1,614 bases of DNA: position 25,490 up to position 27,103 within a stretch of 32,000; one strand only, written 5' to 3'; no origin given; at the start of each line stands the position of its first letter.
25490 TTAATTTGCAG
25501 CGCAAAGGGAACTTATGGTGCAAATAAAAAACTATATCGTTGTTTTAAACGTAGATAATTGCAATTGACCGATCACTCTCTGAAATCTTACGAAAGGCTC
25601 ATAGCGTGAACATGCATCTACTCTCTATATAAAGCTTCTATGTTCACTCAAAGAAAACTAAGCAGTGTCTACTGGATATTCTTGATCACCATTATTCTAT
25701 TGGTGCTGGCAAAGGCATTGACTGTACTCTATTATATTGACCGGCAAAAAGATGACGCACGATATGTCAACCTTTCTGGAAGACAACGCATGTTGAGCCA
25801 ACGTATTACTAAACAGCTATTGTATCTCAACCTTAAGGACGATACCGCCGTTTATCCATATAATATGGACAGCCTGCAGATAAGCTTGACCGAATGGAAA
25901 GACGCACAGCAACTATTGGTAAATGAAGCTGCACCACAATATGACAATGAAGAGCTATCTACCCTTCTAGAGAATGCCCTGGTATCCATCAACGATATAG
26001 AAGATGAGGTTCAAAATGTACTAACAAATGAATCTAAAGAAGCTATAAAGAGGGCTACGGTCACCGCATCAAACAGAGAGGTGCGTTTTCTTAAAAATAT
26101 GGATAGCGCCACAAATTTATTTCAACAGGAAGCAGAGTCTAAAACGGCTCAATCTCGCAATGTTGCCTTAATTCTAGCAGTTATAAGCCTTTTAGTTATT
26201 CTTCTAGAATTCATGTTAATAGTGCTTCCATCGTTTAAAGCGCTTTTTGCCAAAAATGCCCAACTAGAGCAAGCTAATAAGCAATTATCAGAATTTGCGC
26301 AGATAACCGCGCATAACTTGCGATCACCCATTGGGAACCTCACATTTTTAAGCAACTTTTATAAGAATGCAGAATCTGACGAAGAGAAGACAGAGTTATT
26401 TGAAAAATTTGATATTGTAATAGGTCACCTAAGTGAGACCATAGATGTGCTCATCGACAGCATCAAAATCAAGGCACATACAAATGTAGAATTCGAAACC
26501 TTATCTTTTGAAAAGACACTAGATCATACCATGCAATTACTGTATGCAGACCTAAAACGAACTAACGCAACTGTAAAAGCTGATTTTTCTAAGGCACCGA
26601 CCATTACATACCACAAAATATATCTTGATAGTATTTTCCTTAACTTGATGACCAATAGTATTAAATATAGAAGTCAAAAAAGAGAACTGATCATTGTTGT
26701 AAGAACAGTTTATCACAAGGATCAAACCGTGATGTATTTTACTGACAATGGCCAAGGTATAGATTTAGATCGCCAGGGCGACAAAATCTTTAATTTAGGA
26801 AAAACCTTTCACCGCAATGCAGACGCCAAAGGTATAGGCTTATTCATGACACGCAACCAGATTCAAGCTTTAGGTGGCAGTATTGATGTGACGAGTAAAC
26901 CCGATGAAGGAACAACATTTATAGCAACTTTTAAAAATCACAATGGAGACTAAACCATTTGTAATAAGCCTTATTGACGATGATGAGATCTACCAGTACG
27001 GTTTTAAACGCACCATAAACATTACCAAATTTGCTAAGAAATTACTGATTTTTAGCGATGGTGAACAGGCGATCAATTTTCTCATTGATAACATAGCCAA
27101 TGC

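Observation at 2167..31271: Highly over-represented dispersed palindrome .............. (10 copies in 32 kb)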

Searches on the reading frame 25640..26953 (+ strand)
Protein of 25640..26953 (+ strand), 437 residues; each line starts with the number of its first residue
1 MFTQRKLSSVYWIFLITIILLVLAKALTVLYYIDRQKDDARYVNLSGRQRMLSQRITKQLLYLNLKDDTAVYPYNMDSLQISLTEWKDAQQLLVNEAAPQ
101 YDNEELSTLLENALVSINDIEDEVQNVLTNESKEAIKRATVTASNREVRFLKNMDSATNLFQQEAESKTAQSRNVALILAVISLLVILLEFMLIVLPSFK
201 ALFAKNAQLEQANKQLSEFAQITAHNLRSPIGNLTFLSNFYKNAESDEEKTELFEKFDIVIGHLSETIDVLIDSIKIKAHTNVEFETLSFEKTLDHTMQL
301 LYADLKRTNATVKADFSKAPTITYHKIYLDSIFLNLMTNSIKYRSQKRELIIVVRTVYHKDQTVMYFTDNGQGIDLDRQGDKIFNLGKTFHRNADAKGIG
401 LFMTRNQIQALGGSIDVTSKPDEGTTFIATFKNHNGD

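Call 9: search_protein_families(library=pfam, proteins=[window:25640-26953:+], max_evalue=0.00001)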
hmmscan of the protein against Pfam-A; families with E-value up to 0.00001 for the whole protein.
window:25640-26953:+ (437 aa): 2 families
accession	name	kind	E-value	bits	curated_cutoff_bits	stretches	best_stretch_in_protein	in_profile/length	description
PF02518.31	HATPase_c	-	1.8e-15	57.8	26.4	1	329-432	6-108/111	Histidine kinase-, DNA gyrase B-, and HSP90-like ATPase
PF13675.11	PilJ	-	3.1e-06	27.6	26.6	1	34-64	4-34/114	Type IV pili methyl-accepting chemotaxis transducer N-term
